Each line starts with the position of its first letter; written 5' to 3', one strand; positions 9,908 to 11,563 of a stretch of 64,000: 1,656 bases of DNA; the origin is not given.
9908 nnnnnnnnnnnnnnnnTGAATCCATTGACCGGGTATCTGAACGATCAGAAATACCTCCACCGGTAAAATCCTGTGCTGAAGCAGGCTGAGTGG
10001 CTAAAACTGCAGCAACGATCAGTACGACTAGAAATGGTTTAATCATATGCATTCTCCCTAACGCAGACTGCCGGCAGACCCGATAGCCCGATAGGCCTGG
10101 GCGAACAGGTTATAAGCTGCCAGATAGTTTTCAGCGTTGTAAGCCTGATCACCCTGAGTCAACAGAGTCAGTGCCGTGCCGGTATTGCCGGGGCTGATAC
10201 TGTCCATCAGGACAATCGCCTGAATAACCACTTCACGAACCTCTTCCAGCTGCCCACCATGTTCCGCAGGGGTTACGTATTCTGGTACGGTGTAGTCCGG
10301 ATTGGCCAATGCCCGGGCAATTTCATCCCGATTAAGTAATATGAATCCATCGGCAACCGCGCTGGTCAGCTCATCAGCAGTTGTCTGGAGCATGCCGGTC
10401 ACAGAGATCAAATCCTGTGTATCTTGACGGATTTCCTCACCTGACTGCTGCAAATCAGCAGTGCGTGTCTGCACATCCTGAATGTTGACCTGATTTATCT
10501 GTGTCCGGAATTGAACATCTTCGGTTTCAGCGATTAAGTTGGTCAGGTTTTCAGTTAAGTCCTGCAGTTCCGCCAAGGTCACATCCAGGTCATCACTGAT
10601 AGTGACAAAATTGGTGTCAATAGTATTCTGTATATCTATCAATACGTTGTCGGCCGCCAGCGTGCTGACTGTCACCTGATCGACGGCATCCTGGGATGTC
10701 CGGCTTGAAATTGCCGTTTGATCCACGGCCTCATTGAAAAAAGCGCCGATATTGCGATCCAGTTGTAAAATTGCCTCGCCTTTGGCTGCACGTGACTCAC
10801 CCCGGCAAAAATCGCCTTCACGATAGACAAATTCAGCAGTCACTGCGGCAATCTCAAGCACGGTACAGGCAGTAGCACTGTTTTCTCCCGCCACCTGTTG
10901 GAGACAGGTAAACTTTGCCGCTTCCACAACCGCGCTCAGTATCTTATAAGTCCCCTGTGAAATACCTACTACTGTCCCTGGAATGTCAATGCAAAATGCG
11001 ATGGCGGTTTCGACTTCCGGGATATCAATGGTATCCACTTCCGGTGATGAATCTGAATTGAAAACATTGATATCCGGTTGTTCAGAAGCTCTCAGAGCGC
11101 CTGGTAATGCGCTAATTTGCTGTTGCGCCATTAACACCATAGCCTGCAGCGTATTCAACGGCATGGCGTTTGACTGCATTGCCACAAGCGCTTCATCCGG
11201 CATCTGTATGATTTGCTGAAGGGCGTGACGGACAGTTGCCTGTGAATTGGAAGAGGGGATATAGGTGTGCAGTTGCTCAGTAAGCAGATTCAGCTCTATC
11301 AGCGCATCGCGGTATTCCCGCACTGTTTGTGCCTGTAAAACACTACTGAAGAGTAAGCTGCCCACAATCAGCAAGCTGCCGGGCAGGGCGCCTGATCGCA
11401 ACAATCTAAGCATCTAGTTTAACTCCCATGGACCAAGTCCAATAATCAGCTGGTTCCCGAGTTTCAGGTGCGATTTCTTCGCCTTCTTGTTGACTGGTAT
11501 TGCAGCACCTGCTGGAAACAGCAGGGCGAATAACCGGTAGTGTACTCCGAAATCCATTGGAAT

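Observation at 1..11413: Two tandem copies of a conserved three-gene exported-protein cassette (B - A - giant Calx-beta protein)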

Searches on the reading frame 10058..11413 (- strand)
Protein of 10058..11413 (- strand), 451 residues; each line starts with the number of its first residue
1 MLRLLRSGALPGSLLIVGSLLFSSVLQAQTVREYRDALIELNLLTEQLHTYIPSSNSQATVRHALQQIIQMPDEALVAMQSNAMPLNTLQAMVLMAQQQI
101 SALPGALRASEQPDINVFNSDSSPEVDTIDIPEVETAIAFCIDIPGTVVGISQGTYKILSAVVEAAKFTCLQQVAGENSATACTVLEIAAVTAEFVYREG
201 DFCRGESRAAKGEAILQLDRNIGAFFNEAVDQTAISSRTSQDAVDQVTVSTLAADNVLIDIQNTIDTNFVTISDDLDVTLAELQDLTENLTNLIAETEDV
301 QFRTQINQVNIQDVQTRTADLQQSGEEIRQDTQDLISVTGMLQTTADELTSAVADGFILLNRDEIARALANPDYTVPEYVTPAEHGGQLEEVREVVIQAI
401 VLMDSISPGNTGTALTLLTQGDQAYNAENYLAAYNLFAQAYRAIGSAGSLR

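Call 6: search_protein_families(library=pfam, proteins=[window:10058-11413:-], max_evalue=1)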
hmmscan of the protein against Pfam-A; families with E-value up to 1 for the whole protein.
window:10058-11413:- (451 aa): 4 families
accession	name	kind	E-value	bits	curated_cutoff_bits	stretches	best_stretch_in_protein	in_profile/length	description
PF18595.6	Nuf2_DHR10-like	-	0.011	16.2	28.4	1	276-333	52-109/117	Nuf2, DHR10-like domain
PF06017.19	Myosin_TH1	-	0.18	11.9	31.1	1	232-323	79-174/185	Unconventional myosin tail, actin- and lipid-binding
PF04136.21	COG3_N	-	0.54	10.6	27.9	0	280-341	3-64/147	Conserved oligomeric Golgi complex subunit 3, N-terminal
PF13135.11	DUF3947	-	0.57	10.9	25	0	51-88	20-58/91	Protein of unknown function (DUF3947)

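Call 7: search_protein_families(library=ncbifam, proteins=[window:10058-11413:-], max_evalue=1)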
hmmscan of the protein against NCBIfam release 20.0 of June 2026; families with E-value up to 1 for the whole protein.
window:10058-11413:- (451 aa): 1 family
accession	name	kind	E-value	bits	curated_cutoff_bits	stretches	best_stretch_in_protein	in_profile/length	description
TIGR04527.1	mycoplas_twoTM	subfamily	0.044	13.5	125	1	242-315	44-125/248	MG_279/MG_280 family protein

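Call 77: search_protein_families(library=phrogs, proteins=[window:10058-11413:-], max_evalue=0.01)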
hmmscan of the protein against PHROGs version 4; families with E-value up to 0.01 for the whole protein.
window:10058-11413:- (451 aa): 0 families

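Call 78: search_protein_families(library=padloc, proteins=[window:10058-11413:-], max_evalue=0.01)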
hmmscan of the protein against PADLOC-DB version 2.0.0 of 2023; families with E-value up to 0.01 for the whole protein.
window:10058-11413:- (451 aa): 0 families
